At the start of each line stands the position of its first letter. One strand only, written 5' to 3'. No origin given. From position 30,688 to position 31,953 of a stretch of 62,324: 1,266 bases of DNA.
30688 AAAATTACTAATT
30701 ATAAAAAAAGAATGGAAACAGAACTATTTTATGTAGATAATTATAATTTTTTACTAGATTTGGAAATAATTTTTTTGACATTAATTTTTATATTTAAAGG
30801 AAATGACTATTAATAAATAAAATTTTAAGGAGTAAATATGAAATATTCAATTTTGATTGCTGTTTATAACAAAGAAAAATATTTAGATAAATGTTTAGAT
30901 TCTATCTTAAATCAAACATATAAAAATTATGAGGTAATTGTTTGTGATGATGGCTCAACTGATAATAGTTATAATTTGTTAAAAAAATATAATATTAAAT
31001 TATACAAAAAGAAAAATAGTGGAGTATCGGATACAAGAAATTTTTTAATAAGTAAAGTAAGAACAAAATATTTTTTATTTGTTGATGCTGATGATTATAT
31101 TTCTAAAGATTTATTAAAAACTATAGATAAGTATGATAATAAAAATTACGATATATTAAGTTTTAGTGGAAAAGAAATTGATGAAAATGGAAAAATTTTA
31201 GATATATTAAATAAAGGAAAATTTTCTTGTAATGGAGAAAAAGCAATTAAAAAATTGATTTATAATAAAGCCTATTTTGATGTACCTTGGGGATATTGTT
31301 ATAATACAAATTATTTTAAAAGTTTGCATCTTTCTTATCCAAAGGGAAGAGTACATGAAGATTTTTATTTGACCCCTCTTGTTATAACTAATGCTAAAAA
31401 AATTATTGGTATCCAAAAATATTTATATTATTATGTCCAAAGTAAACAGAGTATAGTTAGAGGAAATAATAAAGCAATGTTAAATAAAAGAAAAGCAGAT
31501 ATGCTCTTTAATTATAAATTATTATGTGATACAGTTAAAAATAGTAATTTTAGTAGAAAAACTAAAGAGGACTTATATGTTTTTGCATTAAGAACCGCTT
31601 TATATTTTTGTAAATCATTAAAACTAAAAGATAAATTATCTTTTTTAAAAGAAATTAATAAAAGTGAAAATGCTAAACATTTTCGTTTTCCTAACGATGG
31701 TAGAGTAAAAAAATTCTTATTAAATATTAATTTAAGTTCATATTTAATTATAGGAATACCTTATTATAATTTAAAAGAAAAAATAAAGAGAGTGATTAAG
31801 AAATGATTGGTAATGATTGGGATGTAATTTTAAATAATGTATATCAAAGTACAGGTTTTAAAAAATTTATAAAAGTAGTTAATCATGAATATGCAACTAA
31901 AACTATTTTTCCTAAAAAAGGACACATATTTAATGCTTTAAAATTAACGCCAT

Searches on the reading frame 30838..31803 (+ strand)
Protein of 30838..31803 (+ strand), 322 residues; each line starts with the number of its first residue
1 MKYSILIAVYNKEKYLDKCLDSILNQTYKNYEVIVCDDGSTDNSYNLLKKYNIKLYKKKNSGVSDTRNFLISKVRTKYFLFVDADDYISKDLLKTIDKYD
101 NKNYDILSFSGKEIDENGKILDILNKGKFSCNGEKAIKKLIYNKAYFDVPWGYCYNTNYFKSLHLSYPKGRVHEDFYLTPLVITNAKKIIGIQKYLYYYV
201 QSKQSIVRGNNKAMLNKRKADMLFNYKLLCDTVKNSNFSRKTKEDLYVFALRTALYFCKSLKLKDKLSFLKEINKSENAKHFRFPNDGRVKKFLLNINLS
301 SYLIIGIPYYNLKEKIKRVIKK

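Call 75: search_protein_families(library=pfam, proteins=[window:30838-31803:+], max_evalue=0.001)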
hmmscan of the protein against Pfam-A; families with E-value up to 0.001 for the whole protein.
window:30838-31803:+ (322 aa): 4 families
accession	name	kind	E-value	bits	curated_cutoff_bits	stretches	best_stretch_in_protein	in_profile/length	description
PF00535.33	Glycos_transf_2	-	5.3e-30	105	23.3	1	4-117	1-121/168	Glycosyl transferase family 2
PF10111.15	Glyco_tranf_2_2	-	4.4e-09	36.7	27.3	1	4-98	1-104/276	Glycosyltransferase like family 2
PF13641.12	Glyco_tranf_2_3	-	3.1e-08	34.4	27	1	3-108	3-120/230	Glycosyltransferase like family 2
PF13704.12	Glyco_tranf_2_4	-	2.9e-05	24.9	27.5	1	11-90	2-86/98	Glycosyl transferase family 2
